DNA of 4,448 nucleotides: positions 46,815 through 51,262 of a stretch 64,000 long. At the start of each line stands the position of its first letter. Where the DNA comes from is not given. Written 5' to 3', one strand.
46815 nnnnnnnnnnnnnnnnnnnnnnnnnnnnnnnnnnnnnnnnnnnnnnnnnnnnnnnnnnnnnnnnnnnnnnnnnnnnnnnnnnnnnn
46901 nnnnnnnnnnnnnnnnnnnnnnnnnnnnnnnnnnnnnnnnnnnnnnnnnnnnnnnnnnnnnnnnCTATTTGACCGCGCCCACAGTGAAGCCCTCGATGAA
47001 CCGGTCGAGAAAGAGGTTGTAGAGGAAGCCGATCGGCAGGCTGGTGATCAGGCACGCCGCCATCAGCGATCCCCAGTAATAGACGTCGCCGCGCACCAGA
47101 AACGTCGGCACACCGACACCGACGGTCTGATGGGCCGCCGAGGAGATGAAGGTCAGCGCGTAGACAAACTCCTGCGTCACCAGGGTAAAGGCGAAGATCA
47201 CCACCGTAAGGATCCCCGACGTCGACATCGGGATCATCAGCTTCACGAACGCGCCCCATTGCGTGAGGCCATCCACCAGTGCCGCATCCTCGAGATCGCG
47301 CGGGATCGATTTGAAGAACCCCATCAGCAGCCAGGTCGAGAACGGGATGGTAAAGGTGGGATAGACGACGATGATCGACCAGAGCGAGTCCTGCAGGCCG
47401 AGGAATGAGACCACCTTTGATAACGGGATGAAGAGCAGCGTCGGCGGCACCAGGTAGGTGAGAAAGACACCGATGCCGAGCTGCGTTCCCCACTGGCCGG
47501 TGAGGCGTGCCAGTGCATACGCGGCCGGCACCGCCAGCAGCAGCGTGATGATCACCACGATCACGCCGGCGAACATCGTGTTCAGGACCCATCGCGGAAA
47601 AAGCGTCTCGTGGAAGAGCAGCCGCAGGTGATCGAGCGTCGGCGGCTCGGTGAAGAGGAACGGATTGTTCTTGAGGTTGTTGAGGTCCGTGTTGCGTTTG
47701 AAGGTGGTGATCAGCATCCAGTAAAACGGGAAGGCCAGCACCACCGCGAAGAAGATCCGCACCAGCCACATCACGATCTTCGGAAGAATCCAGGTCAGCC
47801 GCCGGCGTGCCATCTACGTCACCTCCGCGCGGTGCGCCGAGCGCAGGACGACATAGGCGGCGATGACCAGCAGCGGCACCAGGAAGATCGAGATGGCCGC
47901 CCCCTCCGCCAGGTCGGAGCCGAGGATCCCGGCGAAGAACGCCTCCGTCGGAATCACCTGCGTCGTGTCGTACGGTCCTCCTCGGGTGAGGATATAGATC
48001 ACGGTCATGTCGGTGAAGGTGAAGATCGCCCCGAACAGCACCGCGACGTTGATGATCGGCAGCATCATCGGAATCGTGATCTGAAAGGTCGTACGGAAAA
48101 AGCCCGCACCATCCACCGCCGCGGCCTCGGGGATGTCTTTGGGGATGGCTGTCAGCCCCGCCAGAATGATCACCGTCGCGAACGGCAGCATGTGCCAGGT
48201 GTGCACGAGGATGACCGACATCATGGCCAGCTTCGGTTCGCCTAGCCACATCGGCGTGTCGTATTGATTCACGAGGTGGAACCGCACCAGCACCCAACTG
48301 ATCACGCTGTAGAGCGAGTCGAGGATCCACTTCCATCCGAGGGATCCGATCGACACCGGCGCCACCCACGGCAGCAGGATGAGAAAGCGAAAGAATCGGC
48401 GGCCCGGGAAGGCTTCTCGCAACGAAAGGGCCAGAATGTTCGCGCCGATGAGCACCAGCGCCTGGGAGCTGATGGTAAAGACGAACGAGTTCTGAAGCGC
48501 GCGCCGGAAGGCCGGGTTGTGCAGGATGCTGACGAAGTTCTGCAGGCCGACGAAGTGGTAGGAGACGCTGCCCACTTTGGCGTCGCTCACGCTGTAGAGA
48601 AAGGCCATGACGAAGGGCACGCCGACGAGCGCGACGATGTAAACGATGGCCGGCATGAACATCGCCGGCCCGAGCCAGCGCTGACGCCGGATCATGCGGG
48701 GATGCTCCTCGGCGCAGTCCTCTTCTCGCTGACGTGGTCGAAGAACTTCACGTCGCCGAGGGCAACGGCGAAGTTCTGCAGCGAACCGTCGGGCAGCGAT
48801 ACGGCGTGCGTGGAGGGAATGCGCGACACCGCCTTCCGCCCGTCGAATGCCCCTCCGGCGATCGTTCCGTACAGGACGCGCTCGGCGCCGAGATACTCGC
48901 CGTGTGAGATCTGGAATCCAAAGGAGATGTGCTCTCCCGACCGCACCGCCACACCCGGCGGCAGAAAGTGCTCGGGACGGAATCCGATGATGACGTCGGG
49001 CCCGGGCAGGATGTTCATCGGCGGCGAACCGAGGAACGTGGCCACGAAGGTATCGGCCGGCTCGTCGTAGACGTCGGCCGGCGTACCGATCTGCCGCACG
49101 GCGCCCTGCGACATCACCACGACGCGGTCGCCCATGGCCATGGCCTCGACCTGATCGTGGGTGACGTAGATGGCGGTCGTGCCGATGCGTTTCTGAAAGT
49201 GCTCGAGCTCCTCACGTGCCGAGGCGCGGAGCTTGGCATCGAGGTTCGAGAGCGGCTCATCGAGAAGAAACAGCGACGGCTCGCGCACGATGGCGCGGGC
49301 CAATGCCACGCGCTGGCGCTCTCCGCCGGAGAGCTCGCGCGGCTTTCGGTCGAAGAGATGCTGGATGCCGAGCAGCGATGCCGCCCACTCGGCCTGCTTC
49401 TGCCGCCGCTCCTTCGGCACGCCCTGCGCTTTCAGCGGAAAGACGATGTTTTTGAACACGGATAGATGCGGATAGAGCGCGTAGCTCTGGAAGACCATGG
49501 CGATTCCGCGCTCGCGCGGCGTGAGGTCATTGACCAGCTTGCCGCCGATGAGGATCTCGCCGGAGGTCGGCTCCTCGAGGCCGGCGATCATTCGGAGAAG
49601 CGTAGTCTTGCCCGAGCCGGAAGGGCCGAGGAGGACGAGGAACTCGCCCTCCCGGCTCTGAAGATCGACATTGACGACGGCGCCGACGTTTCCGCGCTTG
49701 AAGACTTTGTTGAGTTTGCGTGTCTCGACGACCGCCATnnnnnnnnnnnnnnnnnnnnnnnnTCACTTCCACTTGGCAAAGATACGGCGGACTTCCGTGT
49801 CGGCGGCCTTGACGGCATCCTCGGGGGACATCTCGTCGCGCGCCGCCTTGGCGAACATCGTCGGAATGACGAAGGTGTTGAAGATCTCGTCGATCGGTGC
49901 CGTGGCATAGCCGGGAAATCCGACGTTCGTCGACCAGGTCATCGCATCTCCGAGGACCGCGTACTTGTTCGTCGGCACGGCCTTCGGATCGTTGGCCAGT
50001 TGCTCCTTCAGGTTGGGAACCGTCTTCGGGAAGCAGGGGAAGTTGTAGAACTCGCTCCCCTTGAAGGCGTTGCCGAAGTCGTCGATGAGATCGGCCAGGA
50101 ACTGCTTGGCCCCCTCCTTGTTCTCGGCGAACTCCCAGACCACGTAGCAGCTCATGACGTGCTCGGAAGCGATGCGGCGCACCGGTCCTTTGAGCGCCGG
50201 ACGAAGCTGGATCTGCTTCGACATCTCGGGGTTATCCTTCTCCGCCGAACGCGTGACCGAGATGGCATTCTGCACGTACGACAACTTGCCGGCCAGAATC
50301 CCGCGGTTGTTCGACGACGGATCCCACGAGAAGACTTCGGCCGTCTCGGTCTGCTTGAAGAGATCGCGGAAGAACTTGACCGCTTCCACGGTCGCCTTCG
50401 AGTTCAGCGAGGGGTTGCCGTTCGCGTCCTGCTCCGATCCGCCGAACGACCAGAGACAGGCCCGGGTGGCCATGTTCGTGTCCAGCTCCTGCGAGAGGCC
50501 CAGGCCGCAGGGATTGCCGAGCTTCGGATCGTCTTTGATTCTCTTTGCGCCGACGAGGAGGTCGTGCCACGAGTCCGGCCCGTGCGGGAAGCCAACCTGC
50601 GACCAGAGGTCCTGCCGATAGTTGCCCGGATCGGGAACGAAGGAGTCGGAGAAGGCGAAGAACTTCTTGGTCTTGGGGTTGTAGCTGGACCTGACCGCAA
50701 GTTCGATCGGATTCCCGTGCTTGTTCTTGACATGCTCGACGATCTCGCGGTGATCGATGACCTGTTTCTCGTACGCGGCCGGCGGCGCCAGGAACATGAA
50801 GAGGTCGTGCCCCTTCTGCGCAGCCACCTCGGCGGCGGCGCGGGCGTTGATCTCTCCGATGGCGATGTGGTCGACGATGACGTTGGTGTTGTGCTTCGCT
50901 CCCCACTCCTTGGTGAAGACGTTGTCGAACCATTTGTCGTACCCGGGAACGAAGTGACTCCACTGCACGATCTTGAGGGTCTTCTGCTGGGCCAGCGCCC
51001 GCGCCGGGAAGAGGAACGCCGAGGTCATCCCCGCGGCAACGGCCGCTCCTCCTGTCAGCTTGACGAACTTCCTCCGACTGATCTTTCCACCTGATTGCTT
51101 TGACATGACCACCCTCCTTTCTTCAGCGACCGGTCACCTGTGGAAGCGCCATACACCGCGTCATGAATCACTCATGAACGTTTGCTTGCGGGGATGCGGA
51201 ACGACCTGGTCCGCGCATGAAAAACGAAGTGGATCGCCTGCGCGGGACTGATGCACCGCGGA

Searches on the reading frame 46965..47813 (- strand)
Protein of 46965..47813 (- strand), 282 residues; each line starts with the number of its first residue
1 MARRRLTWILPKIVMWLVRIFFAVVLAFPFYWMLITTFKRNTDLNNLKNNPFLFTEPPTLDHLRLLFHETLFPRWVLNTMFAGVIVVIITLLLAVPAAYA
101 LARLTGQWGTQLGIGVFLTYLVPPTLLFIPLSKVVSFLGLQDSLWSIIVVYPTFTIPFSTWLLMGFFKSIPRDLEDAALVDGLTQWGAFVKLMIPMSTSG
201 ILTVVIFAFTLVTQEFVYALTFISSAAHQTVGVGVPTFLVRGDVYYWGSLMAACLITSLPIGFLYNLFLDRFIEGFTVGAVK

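Call 78: search_protein_families(library=pfam, proteins=[window:46965-47813:-], max_evalue=0.00001)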
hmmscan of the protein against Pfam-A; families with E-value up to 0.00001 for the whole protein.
window:46965-47813:- (282 aa): 1 family
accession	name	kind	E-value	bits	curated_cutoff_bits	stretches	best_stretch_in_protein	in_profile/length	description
PF00528.27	BPD_transp_1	-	4.4e-14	53.1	26.4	1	95-272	2-178/184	Binding-protein-dependent transport system inner membrane component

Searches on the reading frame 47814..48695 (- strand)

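Call 78: search_protein_families(library=pfam, proteins=[window:47814-48695:-], max_evalue=0.00001)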
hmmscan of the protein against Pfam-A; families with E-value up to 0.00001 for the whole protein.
window:47814-48695:- (293 aa): 1 family
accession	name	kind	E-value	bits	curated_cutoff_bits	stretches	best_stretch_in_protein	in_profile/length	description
PF00528.27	BPD_transp_1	-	2.4e-09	37.6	26.4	1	92-280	10-176/184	Binding-protein-dependent transport system inner membrane component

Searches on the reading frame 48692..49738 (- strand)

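Call 78: search_protein_families(library=pfam, proteins=[window:48692-49738:-], max_evalue=0.00001)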
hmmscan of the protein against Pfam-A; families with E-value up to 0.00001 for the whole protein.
window:48692-49738:- (348 aa): 2 families
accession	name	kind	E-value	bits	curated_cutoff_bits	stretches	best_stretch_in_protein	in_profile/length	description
PF00005.33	ABC_tran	-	1.5e-36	126.4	25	1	23-163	3-136/137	ABC transporter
PF13304.12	AAA_21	-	1.3e-07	32.5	27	0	33-54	1-22/304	AAA domain, putative AbiEii toxin, Type IV TA system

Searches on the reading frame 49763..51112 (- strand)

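Call 79: search_protein_families(library=pfam, proteins=[window:49763-51112:-], max_evalue=0.00001)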
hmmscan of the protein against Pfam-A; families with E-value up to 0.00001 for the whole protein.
window:49763-51112:- (449 aa): 1 family
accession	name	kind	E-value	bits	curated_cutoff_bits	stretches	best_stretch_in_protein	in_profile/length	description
PF01547.30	SBP_bac_1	-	9.9e-10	39.3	26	1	60-340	8-298/307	Bacterial extracellular solute-binding protein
